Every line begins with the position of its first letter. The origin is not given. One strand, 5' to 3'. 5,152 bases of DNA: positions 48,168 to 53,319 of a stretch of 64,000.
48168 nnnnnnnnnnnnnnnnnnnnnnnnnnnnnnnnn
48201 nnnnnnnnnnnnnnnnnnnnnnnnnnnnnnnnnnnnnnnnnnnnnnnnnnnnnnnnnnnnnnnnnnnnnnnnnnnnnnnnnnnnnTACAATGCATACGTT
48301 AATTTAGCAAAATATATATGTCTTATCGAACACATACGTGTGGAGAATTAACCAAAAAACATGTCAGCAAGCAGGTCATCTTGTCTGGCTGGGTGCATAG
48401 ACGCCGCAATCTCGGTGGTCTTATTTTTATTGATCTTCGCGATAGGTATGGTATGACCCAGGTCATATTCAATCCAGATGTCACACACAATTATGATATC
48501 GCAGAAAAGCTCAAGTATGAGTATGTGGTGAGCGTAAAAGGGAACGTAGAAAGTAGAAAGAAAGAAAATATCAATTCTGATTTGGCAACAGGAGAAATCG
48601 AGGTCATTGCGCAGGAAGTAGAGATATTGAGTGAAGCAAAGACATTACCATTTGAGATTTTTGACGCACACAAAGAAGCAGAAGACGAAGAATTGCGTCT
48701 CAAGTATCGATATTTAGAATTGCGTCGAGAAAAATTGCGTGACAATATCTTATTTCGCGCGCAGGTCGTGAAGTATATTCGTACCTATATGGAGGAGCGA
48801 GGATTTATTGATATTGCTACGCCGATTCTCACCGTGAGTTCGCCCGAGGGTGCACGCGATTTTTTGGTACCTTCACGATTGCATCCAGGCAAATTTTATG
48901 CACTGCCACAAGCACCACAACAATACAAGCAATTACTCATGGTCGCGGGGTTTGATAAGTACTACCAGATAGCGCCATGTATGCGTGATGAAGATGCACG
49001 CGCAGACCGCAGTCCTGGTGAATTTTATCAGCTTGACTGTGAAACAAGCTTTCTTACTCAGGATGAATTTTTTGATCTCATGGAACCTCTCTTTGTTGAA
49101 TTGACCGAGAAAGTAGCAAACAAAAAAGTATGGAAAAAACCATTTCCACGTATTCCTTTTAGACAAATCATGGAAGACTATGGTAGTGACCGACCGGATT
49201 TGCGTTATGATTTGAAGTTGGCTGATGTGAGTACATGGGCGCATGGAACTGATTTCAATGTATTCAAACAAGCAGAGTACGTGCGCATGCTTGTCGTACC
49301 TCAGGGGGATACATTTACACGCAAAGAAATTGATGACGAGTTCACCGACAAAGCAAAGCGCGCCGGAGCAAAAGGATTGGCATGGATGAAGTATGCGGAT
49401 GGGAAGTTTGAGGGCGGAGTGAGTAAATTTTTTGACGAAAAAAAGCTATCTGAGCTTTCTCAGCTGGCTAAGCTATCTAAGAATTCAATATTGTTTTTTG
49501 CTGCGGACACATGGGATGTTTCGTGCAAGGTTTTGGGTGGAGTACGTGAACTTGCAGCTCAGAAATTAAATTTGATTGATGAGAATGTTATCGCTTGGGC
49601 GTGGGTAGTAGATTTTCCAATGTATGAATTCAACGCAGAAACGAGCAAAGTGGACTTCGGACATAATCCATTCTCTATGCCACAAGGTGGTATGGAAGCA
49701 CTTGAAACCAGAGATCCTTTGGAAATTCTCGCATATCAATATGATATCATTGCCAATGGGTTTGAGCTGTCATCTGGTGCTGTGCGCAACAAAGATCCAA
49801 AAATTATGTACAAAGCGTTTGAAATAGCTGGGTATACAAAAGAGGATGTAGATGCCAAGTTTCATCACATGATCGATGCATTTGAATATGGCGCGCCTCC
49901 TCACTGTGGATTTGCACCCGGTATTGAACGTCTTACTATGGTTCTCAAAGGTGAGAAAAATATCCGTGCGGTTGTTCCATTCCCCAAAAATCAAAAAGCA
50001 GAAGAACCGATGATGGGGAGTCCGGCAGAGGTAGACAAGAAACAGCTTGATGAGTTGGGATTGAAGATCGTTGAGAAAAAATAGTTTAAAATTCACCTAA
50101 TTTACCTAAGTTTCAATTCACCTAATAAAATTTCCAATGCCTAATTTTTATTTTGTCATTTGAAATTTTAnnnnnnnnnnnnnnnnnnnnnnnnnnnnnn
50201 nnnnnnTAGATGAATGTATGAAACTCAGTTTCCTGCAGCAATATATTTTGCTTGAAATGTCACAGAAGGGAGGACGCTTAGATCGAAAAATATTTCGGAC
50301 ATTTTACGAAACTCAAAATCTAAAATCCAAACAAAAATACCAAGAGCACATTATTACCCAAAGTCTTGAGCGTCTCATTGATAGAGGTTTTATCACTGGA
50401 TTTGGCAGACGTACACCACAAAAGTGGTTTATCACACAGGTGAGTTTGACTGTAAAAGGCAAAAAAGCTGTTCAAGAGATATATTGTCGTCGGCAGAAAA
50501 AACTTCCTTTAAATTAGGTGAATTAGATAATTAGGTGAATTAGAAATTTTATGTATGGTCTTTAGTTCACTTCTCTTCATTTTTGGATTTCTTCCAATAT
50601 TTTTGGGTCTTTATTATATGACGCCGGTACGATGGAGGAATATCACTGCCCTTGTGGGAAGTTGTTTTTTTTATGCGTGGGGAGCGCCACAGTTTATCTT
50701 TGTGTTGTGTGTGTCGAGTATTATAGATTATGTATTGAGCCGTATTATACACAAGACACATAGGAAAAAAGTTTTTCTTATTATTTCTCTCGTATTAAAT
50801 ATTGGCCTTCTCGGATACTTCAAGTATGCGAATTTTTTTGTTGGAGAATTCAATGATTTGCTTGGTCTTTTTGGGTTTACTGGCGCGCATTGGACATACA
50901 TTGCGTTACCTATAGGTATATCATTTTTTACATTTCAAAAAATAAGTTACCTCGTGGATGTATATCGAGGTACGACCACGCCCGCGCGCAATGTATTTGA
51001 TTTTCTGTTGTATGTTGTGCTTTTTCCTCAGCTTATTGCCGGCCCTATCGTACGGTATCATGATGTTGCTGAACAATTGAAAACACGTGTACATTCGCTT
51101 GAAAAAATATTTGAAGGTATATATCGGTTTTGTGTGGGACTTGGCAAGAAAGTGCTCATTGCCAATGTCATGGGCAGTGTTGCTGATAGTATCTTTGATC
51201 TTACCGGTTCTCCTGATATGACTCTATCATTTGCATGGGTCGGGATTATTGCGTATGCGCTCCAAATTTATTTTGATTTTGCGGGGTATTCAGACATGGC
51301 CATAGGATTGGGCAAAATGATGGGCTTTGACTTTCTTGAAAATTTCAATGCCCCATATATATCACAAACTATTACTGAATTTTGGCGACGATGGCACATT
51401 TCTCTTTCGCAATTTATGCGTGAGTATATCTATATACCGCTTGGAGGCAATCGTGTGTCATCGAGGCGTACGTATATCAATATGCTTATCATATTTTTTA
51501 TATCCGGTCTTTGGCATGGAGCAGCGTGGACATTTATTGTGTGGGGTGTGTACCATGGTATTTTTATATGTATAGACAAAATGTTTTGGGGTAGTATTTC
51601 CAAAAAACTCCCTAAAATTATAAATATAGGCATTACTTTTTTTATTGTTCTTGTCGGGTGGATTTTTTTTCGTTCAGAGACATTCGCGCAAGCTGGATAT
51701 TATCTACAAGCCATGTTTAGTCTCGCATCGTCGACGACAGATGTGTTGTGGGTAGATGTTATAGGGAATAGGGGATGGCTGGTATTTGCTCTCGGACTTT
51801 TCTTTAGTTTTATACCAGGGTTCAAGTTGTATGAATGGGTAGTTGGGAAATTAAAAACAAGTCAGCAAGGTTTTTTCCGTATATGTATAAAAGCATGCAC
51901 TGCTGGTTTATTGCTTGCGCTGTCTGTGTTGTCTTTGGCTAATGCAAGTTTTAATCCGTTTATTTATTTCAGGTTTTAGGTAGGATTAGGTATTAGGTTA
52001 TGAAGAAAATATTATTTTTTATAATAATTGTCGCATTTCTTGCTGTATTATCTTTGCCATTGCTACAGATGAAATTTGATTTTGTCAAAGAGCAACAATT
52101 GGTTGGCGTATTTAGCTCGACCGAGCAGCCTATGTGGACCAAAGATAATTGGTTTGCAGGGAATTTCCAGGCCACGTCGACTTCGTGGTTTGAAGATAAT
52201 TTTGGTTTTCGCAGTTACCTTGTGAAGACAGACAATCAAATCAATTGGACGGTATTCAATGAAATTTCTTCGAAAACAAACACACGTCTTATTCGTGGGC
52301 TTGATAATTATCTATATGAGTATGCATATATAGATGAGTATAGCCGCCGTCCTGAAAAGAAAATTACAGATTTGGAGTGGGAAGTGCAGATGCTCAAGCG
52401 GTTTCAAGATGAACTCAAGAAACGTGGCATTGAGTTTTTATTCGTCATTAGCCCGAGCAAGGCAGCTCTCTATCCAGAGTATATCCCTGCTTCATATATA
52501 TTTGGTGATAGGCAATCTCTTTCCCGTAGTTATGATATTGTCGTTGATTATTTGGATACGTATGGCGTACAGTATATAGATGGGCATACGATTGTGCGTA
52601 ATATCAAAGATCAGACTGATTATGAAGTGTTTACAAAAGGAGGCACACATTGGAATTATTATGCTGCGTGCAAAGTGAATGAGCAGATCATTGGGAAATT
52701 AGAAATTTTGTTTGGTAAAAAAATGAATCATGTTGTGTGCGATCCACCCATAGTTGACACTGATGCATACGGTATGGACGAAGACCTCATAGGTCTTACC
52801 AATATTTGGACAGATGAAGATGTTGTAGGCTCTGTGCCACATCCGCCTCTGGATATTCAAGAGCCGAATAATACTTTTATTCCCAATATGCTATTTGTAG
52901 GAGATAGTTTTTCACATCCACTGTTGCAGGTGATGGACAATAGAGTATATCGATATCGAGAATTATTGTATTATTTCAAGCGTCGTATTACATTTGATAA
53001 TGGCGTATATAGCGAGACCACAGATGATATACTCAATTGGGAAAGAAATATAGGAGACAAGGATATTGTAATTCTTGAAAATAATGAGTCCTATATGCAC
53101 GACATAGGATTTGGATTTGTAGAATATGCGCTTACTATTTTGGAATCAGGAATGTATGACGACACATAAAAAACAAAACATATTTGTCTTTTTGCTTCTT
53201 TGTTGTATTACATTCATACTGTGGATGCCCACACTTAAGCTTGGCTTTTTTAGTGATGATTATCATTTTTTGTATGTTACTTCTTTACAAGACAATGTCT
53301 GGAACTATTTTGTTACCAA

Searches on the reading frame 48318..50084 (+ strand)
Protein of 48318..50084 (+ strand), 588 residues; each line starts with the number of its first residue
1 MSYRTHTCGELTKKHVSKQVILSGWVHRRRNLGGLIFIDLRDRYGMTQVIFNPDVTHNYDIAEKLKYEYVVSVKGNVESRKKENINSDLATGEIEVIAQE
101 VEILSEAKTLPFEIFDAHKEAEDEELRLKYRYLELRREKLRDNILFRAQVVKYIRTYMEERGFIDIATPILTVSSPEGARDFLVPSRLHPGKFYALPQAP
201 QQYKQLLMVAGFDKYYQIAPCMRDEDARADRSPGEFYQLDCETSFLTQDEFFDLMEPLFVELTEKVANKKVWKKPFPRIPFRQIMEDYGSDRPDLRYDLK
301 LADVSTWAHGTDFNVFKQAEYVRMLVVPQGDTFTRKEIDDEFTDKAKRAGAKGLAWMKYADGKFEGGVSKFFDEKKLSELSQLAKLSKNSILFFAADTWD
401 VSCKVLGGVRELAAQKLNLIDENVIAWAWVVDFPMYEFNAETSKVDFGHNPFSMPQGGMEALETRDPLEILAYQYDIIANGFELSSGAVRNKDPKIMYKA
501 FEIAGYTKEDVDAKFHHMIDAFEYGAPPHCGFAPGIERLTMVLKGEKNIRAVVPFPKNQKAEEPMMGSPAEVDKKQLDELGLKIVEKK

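Call 6: search_protein_families(library=pfam, proteins=[window:48318-50084:+], max_evalue=0.01)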
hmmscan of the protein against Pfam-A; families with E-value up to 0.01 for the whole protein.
window:48318-50084:+ (588 aa): 3 families
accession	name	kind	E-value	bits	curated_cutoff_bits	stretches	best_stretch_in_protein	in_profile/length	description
PF00152.25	tRNA-synt_2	-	1.8e-107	359.4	25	1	123-559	1-308/308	tRNA synthetases class II (D, K and N)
PF02938.19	GAD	-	3.6e-19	69.2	23.4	1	315-406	4-95/95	GAD domain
PF01336.31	tRNA_anti-codon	-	2.9e-17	62.8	27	1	20-104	1-75/75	OB-fold nucleic acid binding domain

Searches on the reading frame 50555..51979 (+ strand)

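Call 94: search_protein_families(library=pfam, proteins=[window:50555-51979:+], max_evalue=0.001)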
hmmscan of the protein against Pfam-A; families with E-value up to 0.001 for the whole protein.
window:50555-51979:+ (474 aa): 2 families
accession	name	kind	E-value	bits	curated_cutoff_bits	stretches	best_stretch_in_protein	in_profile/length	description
PF03062.24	MBOAT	-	4.9e-34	118.5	27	1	147-371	81-327/337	MBOAT, membrane-bound O-acyltransferase family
PF13813.11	MBOAT_2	-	7.2e-07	29.9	25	1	264-324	5-67/85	Membrane bound O-acyl transferase family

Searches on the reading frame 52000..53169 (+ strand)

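Call 94: search_protein_families(library=pfam, proteins=[window:52000-53169:+], max_evalue=0.001)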
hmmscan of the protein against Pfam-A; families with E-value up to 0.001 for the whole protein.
window:52000-53169:+ (389 aa): 1 family
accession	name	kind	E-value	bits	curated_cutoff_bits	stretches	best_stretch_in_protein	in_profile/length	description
PF16822.11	ALGX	-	2.3e-12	47.6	26.5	1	112-230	12-126/268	SGNH hydrolase-like domain, acetyltransferase AlgX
